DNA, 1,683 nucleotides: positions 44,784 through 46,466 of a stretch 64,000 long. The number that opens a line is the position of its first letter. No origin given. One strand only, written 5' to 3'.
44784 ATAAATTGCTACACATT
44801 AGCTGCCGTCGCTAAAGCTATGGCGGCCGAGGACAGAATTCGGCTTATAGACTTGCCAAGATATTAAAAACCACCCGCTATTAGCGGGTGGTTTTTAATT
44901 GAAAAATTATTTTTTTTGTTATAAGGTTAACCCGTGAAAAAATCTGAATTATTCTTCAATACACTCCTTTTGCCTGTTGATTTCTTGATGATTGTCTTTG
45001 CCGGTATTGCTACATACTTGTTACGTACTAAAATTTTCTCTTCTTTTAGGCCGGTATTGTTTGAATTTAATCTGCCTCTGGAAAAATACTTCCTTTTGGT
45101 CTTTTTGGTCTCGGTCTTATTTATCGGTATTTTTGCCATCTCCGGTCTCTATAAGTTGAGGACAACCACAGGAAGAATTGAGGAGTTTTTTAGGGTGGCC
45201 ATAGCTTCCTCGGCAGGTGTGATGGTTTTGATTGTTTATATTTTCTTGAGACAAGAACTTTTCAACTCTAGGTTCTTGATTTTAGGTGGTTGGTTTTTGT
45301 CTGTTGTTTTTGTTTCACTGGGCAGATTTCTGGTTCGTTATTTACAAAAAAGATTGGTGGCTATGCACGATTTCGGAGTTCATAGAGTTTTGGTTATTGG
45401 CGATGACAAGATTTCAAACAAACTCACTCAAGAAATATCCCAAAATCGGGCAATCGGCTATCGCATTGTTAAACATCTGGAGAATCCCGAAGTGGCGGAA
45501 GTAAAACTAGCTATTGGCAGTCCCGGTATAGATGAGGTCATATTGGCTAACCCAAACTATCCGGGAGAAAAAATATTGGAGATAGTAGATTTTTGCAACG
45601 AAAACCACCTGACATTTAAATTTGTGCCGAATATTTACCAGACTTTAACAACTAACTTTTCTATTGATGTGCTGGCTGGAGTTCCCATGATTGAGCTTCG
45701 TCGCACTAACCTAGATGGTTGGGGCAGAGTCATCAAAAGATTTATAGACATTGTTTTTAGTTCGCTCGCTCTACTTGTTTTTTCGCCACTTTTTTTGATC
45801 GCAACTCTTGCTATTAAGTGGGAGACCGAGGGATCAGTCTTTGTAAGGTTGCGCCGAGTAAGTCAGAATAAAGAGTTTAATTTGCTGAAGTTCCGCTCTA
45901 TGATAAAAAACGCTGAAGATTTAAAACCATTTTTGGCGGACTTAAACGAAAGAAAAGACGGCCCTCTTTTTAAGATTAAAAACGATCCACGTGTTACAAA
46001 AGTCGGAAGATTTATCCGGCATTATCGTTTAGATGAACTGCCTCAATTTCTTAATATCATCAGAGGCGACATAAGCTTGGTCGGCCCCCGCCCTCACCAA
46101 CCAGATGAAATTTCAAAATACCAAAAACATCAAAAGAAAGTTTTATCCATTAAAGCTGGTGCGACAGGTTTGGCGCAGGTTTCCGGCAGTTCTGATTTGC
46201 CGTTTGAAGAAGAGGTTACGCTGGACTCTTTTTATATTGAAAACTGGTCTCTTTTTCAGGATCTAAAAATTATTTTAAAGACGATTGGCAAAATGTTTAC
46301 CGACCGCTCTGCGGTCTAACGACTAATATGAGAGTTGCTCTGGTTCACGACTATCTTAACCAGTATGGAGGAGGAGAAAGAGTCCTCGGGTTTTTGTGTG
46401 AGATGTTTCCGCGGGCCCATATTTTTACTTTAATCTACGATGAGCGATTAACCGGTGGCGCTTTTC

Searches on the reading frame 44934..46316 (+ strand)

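Call 57: search_protein_families(library=pfam, max_evalue=0.00001, proteins=[window:44934-46316:+])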
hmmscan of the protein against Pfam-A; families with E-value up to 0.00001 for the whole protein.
window:44934-46316:+ (461 aa): 2 families
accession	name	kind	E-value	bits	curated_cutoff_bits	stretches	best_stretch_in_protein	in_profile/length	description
PF02397.22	Bac_transf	-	1.5e-59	201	27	1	268-455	1-178/179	Bacterial sugar transferase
PF13727.12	CoA_binding_3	-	8.9e-08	32.8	25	1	69-180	2-108/175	CoA-binding domain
